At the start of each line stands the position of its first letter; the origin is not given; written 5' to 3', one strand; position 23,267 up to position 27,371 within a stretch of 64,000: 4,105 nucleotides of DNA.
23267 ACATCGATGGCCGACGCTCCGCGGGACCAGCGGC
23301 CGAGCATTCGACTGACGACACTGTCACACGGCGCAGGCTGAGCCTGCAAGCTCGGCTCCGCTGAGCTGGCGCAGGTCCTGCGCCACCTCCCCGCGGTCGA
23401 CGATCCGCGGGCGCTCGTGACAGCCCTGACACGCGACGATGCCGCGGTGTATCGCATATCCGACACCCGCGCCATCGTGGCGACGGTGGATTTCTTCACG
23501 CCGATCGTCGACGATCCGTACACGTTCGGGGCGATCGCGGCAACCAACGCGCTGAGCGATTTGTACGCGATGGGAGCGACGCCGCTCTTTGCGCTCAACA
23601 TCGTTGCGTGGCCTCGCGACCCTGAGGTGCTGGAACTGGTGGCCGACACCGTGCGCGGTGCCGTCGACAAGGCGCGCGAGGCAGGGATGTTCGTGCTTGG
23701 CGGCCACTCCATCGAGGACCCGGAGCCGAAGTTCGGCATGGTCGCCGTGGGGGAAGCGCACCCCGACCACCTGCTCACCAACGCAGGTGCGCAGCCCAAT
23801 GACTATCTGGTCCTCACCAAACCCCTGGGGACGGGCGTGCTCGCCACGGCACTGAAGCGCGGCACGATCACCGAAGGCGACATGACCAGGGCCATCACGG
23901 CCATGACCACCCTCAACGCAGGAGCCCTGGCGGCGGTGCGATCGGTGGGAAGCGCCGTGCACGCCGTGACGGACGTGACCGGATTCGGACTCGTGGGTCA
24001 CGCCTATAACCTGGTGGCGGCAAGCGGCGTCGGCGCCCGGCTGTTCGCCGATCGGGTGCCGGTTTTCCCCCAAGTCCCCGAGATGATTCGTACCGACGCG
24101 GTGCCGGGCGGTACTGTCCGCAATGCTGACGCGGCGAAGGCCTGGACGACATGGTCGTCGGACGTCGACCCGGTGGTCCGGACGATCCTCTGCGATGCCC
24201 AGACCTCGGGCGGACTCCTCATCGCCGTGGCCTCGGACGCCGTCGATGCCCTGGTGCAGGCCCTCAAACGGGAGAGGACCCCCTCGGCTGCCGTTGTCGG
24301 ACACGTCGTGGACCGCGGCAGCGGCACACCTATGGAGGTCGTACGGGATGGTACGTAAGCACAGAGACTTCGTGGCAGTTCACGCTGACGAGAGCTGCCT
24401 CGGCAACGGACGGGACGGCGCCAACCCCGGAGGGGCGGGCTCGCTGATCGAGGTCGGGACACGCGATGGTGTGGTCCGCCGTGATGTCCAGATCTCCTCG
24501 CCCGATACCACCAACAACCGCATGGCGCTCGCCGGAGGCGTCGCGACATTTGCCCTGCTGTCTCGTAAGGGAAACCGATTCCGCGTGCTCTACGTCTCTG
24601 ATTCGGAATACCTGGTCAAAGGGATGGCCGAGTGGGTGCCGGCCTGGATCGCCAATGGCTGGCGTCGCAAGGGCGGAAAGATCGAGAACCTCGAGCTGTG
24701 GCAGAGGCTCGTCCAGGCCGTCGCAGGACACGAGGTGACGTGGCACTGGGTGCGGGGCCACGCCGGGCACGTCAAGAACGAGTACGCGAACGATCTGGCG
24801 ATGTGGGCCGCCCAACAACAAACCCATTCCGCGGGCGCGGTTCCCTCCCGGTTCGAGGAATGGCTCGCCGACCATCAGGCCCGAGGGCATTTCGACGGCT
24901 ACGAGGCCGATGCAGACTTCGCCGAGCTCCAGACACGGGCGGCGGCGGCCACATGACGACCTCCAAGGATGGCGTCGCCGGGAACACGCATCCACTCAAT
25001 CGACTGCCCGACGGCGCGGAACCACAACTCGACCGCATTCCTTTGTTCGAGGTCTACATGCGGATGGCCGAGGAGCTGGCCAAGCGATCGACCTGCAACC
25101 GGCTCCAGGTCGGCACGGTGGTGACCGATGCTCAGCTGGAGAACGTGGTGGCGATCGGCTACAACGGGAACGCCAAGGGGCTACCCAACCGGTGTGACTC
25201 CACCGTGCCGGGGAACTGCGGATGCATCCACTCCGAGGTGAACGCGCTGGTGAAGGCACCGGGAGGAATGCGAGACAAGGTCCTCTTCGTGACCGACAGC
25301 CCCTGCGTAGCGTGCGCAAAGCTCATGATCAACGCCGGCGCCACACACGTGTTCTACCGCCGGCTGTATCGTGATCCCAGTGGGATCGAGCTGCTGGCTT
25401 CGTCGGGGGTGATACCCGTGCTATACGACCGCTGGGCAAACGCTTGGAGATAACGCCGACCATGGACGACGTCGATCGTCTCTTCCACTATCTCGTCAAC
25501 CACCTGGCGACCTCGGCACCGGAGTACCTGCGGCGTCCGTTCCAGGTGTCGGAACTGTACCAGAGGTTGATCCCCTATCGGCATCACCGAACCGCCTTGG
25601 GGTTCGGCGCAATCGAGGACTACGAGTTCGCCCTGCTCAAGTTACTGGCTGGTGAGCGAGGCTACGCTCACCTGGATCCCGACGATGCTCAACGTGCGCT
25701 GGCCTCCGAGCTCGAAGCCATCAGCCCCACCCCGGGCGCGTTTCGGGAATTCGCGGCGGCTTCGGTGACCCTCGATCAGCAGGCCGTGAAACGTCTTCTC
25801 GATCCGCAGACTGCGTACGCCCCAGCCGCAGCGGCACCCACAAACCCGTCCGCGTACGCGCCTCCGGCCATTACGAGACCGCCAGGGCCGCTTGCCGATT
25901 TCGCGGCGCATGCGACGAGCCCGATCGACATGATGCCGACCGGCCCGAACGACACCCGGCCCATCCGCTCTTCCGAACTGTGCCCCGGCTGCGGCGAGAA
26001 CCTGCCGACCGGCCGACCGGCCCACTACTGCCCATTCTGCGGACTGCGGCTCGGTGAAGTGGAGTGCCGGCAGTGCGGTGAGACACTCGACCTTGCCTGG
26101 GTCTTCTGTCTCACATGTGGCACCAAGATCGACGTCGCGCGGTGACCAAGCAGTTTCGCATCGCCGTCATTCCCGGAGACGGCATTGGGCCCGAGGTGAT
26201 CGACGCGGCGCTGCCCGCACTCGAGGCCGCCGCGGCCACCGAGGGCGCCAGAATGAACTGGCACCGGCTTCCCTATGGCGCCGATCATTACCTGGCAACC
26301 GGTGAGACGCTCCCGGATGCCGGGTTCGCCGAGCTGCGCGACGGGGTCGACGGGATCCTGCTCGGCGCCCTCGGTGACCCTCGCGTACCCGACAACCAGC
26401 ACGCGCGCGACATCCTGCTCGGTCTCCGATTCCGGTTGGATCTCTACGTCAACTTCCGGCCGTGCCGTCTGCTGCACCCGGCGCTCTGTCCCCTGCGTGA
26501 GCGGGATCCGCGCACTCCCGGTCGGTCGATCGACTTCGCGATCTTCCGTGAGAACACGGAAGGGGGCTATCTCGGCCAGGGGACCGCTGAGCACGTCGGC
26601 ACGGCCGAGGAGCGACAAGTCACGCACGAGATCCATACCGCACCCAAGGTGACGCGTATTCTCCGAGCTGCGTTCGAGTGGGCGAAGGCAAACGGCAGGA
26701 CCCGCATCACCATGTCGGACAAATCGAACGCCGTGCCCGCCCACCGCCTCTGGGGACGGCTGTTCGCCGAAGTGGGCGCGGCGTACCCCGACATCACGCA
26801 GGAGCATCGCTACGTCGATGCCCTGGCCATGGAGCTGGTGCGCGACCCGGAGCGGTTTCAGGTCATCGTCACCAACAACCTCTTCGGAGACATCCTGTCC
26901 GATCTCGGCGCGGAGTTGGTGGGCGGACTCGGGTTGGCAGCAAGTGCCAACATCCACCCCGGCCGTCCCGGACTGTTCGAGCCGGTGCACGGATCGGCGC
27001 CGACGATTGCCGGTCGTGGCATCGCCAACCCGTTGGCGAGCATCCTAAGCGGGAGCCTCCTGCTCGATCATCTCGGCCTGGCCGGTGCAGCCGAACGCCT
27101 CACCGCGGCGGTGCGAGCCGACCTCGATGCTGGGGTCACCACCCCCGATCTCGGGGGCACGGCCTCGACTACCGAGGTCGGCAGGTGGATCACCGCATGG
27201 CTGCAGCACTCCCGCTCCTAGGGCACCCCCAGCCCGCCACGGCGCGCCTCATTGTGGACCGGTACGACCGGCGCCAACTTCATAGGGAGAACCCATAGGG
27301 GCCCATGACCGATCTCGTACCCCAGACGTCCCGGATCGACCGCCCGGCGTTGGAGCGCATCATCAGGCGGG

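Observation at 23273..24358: selD is a selenoprotein: in-frame UGA at the catalytic Cys17 position, with SECIS-like hairpins; the ORF track truncates it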

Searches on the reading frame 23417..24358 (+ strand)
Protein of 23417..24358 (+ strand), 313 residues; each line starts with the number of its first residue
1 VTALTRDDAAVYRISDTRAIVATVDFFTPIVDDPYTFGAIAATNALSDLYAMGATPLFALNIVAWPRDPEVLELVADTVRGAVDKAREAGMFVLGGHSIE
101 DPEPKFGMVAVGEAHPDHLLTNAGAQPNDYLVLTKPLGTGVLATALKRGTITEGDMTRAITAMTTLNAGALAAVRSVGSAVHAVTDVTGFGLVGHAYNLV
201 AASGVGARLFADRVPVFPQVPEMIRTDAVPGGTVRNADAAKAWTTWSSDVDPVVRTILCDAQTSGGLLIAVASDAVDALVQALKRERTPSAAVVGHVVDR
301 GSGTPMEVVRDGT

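Call 60: list_cluster_members(proteins=[window:23417-24358:+, P0001, P0003, P0004])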
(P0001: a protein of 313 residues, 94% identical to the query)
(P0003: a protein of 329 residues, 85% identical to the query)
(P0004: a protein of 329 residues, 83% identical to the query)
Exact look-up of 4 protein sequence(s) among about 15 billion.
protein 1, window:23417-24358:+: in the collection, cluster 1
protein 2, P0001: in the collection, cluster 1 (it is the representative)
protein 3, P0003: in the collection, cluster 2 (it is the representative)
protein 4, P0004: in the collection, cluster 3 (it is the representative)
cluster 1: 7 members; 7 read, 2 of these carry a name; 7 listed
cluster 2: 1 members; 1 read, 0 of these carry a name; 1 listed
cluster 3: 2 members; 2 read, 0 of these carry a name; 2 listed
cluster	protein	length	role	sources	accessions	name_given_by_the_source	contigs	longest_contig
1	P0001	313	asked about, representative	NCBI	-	-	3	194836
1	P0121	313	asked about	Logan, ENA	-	-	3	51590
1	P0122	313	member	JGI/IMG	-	selenide,water dikinase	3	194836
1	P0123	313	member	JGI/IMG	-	selenide,water dikinase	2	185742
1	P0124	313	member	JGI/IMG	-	-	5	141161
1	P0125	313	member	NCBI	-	-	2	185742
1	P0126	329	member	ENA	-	-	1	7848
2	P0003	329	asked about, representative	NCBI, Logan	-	-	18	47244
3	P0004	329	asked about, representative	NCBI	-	-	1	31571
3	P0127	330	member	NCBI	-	-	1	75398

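Call 61: find_encoding_contigs(protein=window:23417-24358:+, flank=2000, max_places=3)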
Protein window:23417-24358:+ (313 aa): 5 contigs read that carry it; 3 places shown.
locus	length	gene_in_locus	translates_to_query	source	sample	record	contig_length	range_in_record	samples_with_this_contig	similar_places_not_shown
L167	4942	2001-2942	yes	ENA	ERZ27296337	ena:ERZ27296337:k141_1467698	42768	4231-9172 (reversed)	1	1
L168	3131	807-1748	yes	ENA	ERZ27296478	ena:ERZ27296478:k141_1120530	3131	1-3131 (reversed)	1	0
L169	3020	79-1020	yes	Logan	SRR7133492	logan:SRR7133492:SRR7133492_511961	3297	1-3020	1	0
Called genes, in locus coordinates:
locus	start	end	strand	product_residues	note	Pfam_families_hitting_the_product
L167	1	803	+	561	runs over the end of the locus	PF07969:Amidohydro_3, PF01979:Amidohydro_1 (faint)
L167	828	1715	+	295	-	-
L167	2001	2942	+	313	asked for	PF00586:AIRS, PF02769:AIRS_C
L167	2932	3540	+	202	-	PF00075:RNase_H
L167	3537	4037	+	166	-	PF00383:dCMP_cyt_deam_1, PF14437:MafB19-deam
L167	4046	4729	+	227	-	PF12773:DZR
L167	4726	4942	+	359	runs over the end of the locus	PF00180:Iso_dh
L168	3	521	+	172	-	?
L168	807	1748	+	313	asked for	PF00586:AIRS, PF02769:AIRS_C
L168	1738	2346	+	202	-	PF00075:RNase_H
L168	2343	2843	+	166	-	PF00383:dCMP_cyt_deam_1, PF14437:MafB19-deam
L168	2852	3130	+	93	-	?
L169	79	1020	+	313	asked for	PF00586:AIRS, PF02769:AIRS_C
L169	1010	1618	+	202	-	PF00075:RNase_H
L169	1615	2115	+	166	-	PF00383:dCMP_cyt_deam_1, PF14437:MafB19-deam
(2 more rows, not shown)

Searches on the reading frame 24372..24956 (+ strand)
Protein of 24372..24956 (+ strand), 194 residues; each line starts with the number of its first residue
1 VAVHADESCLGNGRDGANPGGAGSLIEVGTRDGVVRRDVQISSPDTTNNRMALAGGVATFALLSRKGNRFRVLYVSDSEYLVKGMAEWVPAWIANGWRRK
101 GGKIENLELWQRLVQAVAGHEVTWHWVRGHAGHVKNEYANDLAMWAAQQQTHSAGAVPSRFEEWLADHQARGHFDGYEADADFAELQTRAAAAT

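Call 9: search_protein_families(library=ncbifam, proteins=[window:24372-24956:+])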
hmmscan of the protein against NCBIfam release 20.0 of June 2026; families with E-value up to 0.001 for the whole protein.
window:24372-24956:+ (194 aa): 3 families
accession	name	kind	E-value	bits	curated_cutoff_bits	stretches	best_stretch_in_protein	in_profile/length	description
NF001236.0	PRK00203.1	equivalog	8.8e-34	116.2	160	1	2-152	6-146/151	ribonuclease HI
NF005116.0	PRK06548.1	equivalog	1.5e-12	47.8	280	1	45-158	38-151/161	ribonuclease H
NF006433.0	PRK08719.1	subfamily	2.8e-11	43.5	170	1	46-148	48-146/147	ribonuclease H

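Call 10: search_protein_families(library=pfam, proteins=[window:24372-24956:+])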
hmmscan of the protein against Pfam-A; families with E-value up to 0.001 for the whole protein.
window:24372-24956:+ (194 aa): 1 family
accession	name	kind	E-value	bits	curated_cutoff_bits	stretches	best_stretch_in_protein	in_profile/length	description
PF00075.30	RNase_H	-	9.2e-24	84.7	25.8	1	2-147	5-140/141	RNase H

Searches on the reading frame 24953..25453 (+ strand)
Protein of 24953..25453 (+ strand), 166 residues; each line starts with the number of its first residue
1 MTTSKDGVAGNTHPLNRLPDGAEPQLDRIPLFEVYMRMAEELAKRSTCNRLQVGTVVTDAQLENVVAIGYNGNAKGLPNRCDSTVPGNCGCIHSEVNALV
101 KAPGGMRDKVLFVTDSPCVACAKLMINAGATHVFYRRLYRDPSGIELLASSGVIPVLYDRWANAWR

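Call 64: search_protein_families(library=pfam, proteins=[window:24953-25453:+], max_evalue=0.0001)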
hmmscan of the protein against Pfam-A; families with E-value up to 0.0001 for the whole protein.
window:24953-25453:+ (166 aa): 2 families
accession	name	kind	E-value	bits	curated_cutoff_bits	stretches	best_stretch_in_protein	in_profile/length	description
PF00383.29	dCMP_cyt_deam_1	-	5.8e-17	61.9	25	1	33-135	5-100/102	Cytidine and deoxycytidylate deaminase zinc-binding region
PF14437.12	MafB19-deam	-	1.3e-09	38.5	27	1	33-136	5-100/142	MafB19-like deaminase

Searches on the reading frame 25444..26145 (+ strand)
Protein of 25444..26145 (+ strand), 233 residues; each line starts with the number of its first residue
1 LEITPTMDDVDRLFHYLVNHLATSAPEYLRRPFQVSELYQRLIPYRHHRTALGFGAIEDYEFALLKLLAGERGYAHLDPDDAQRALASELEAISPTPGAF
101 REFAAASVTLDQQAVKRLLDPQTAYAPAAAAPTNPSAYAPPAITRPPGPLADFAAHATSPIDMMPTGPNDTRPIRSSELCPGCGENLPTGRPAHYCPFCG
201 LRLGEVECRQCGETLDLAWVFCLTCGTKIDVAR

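Call 9: search_protein_families(library=ncbifam, proteins=[window:25444-26145:+])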
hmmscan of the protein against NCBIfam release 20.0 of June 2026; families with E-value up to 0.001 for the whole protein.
window:25444-26145:+ (233 aa): 0 families

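Call 10: search_protein_families(library=pfam, proteins=[window:25444-26145:+])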
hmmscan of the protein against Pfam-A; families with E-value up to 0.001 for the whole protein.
window:25444-26145:+ (233 aa): 3 families
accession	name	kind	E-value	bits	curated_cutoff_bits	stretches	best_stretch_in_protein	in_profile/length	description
PF12773.13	DZR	-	7.1e-08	32.9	27.3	1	180-226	1-45/45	Double zinc ribbon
PF13240.11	Zn_Ribbon_1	-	0.00023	21.3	25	0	208-228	2-22/23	zinc-ribbon domain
PF10571.15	UPF0547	-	0.00062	20.3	29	0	180-200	3-21/26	Uncharacterised protein family UPF0547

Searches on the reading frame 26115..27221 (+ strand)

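Call 9: search_protein_families(library=ncbifam, proteins=[window:26115-27221:+])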
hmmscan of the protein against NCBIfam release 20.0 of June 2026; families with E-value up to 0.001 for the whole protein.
window:26115-27221:+ (368 aa): 16 families
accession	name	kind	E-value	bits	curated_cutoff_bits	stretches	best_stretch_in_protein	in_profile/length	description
NF002898.0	PRK03437.1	equivalog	2.5e-105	352.5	393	1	11-363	2-345/347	3-isopropylmalate dehydrogenase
TIGR02089.1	TTC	equivalog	1.7e-95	320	470.4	1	12-360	2-349/352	tartrate dehydrogenase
NF006048.0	PRK08194.1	equivalog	2.2e-85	286.9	501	1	12-364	2-350/352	tartrate dehydrogenase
TIGR02088.1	LEU3_arch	subfamily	2.1e-78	263.8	409.8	1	16-358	1-322/324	isopropylmalate/isohomocitrate dehydrogenases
TIGR00169.1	leuB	equivalog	1.1e-77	261.5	353.2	1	15-356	1-342/349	3-isopropylmalate dehydrogenase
NF040626.1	AksF2_Meth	equivalog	1.1e-76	258.3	540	1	14-361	2-328/333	homoisocitrate dehydrogenase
NF040619.1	AksF_Meth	equivalog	7.3e-72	242.3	500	1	15-356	3-340/343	homoisocitrate dehydrogenase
NF006529.0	PRK08997.1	equivalog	1.7e-66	224.5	510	1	15-358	5-330/335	isocitrate dehydrogenase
NF006673.0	PRK09222.1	equivalog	5.7e-65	220.1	509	1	12-353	3-326/482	NADP-dependent isocitrate dehydrogenase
NF040855.1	iso_homocit_dh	equivalog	3.9e-57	194.1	680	1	14-360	2-316/345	isocitrate--homoisocitrate dehydrogenase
TIGR00175.1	mito_nad_idh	equivalog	7e-54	183.2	432.4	1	13-357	3-328/334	isocitrate dehydrogenase (NAD(+))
TIGR02924.1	ICDH_alpha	equivalog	1.4e-51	176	561.35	1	15-346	2-314/473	isocitrate dehydrogenase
TIGR00183.1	prok_nadp_idh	equivalog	2.6e-38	131.9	567.3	2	230-346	278-393/417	isocitrate dehydrogenase (NADP(+))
NF005425.0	PRK07006.1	equivalog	2.2e-34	118.9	490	2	234-345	282-392/416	NADP-dependent isocitrate dehydrogenase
NF005036.0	PRK06451.1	equivalog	9.6e-32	110.2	484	2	230-346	271-386/412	NADP-dependent isocitrate dehydrogenase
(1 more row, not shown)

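Call 10: search_protein_families(library=pfam, proteins=[window:26115-27221:+])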
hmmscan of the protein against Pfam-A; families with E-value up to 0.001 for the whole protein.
window:26115-27221:+ (368 aa): 1 family
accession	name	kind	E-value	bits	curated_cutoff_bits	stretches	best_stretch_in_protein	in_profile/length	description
PF00180.25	Iso_dh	-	1.7e-95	320.6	27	1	16-356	2-345/348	Isocitrate/isopropylmalate dehydrogenase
